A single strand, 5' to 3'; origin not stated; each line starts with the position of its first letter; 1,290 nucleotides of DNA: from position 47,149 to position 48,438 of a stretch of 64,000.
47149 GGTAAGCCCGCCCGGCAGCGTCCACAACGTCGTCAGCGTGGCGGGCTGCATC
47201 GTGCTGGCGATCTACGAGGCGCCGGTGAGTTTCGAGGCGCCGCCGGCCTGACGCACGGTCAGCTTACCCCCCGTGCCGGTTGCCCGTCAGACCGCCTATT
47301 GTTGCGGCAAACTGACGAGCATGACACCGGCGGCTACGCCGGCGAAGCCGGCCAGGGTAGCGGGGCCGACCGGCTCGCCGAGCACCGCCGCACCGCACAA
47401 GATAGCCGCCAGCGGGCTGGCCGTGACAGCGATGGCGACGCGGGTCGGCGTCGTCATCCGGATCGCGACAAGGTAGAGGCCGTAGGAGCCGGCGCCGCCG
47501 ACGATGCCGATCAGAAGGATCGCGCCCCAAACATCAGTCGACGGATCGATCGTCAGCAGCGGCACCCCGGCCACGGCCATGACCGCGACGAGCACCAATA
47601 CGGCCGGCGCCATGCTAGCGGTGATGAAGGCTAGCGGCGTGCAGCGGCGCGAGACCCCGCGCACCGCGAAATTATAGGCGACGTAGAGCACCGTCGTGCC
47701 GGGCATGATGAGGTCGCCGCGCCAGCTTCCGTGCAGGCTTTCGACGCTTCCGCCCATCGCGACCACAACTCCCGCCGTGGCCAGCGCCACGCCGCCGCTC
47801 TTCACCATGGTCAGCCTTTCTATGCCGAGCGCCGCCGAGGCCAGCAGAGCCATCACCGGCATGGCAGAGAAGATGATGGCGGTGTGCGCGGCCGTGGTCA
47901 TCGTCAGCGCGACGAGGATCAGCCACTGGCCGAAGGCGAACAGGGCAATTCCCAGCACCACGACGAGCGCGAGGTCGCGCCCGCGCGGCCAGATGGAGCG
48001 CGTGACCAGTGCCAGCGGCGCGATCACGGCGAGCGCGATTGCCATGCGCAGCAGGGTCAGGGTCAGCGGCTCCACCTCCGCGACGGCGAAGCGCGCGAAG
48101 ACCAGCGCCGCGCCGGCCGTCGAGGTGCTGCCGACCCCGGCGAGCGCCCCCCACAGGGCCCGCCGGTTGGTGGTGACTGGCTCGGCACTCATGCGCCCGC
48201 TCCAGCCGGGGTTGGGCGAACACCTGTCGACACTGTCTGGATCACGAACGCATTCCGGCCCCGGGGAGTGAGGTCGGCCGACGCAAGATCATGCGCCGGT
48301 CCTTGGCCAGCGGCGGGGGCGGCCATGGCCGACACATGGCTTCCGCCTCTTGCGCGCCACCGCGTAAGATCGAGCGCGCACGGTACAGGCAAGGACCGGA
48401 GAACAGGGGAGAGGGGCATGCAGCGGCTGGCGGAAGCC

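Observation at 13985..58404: Window-wide gene decay: about 21 of 62 protein genes are interrupted yet still easily recognisable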

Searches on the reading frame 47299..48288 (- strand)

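Call 54: search_protein_families(library=pfam, proteins=[window:47299-48288:-], max_evalue=0.01)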
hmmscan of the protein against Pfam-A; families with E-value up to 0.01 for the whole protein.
seq(330 aa): 1 family
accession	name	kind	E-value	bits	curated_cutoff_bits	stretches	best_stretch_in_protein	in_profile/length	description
PF00892.27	EamA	-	7.9e-32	110.8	28.2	2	45-177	1-133/135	EamA-like transporter family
